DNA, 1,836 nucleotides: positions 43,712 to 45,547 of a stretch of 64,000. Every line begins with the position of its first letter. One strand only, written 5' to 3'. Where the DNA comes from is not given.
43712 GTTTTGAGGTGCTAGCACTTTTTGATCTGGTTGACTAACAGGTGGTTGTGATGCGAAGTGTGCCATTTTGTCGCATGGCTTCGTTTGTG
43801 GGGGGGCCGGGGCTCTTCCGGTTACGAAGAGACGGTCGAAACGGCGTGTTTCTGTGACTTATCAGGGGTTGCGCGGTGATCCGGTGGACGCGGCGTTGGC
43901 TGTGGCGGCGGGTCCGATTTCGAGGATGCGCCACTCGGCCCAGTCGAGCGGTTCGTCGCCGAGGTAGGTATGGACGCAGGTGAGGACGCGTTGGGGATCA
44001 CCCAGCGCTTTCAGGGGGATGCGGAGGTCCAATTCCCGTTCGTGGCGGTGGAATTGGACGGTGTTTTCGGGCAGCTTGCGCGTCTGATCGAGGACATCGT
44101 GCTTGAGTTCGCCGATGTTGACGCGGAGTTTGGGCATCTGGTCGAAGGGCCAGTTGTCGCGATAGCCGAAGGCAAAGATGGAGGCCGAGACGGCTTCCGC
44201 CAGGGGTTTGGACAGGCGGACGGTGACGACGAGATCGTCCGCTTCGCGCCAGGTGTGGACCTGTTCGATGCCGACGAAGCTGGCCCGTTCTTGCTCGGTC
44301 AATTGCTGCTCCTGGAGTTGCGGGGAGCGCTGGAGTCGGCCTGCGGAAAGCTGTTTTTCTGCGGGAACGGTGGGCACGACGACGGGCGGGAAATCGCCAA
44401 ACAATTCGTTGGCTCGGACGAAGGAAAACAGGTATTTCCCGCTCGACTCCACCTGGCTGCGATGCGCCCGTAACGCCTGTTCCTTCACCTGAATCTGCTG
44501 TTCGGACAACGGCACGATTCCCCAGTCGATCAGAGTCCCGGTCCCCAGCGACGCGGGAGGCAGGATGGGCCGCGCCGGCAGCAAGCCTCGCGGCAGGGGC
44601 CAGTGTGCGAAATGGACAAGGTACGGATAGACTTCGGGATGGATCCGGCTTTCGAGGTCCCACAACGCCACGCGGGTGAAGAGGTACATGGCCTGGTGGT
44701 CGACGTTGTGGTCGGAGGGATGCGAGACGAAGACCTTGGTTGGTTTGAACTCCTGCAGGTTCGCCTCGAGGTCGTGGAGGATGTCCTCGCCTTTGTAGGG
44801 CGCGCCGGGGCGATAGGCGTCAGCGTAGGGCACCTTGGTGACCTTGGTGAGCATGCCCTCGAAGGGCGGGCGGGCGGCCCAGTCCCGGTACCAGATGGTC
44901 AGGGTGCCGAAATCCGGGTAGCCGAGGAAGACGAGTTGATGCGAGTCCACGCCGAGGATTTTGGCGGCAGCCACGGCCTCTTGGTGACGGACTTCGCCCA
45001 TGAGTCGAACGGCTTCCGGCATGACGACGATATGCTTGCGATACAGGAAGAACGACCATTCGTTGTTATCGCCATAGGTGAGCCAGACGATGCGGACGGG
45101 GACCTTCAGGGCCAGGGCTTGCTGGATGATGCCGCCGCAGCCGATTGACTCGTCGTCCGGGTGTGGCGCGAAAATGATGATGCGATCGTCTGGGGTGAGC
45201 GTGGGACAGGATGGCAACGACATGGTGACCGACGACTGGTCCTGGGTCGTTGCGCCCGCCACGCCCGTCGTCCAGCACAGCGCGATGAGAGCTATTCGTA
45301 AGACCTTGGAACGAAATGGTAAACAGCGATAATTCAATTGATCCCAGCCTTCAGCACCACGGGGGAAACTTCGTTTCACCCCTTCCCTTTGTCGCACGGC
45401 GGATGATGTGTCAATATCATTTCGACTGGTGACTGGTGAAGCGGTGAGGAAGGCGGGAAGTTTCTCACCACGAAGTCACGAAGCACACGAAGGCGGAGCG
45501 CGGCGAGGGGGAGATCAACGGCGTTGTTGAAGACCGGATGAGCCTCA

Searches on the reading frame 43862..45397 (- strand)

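Call 53: search_protein_families(library=pfam, proteins=[window:43862-45397:-], max_evalue=0.001)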
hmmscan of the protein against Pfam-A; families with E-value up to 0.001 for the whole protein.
window:43862-45397:- (511 aa): 1 family
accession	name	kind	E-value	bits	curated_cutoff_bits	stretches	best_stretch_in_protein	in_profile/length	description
PF02585.22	PIG-L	-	3.9e-24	86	28.2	1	75-244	2-128/129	GlcNAc-PI de-N-acetylase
